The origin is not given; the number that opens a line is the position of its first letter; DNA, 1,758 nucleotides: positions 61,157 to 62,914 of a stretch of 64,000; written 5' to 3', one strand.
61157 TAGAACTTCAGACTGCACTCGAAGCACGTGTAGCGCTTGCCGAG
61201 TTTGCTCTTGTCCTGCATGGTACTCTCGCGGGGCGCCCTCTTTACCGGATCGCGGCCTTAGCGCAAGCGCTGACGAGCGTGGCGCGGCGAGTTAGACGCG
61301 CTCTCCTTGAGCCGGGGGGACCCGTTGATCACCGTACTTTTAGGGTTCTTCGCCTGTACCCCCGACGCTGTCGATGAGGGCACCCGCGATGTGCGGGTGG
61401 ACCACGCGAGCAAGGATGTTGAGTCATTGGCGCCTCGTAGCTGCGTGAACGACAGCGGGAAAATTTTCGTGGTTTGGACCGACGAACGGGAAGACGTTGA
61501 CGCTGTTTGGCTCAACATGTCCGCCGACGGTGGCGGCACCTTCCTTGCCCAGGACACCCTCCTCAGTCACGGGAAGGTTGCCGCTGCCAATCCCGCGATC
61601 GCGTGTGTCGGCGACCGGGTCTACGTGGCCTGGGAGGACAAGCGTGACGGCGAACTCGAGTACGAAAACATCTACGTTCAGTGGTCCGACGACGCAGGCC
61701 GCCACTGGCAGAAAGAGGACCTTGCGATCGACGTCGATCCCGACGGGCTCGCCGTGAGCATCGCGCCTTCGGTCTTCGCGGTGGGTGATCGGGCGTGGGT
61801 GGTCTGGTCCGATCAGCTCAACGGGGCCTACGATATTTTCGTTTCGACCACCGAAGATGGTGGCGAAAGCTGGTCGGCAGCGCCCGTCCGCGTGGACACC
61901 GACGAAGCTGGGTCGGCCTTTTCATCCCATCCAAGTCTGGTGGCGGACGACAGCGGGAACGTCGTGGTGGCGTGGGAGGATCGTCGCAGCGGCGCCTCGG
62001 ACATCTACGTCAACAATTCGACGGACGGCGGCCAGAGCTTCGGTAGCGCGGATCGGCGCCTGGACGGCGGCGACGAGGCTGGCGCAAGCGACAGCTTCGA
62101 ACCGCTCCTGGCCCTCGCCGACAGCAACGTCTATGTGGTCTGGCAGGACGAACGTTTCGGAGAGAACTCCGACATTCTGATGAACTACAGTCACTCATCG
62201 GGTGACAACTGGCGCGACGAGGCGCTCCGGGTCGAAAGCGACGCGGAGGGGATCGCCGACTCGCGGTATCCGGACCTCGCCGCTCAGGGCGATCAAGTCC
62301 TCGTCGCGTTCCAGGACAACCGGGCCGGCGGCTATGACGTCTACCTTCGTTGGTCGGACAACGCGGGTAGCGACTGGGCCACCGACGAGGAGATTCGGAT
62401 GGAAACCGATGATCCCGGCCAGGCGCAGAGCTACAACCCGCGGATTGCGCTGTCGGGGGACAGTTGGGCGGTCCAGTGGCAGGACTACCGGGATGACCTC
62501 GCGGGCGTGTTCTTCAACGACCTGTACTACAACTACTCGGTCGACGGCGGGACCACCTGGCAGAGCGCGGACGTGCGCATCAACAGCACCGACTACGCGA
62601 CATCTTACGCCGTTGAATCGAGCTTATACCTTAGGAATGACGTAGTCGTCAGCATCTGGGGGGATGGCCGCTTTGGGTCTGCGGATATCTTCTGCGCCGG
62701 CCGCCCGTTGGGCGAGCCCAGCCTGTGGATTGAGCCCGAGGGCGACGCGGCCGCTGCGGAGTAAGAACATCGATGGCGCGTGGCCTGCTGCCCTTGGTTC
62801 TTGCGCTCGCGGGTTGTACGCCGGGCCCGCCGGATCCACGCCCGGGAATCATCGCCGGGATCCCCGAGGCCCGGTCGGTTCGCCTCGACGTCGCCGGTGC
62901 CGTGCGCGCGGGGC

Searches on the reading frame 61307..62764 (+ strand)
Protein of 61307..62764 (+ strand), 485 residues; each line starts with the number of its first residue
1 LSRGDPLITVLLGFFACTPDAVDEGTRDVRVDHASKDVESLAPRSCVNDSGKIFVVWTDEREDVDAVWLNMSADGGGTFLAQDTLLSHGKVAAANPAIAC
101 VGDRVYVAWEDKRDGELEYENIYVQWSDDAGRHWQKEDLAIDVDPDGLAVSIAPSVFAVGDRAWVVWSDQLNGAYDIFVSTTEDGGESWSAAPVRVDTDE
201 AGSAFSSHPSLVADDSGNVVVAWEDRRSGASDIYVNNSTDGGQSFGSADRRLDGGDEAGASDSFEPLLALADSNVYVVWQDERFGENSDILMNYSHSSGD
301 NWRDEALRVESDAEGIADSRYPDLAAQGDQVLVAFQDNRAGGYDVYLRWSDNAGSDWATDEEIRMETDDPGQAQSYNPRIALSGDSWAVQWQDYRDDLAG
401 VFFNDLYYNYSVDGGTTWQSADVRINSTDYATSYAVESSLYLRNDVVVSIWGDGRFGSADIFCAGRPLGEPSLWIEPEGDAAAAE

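Call 109: search_protein_families(library=pfam, proteins=[window:61307-62764:+], max_evalue=0.00001)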
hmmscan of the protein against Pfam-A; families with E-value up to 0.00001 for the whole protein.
window:61307-62764:+ (485 aa): 3 families
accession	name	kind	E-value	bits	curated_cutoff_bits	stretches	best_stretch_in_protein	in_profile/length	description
PF13088.12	BNR_2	-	6.6e-10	39.2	31.4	1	61-329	12-272/277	BNR repeat-like domain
PF24316.1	Tli3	-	5.9e-07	30.3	27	0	406-442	84-120/129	T6SS Tli3 immunity protein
PF15892.11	BNR_4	-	5.2e-06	26.5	27.3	0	321-422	96-197/272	BNR repeat-containing family member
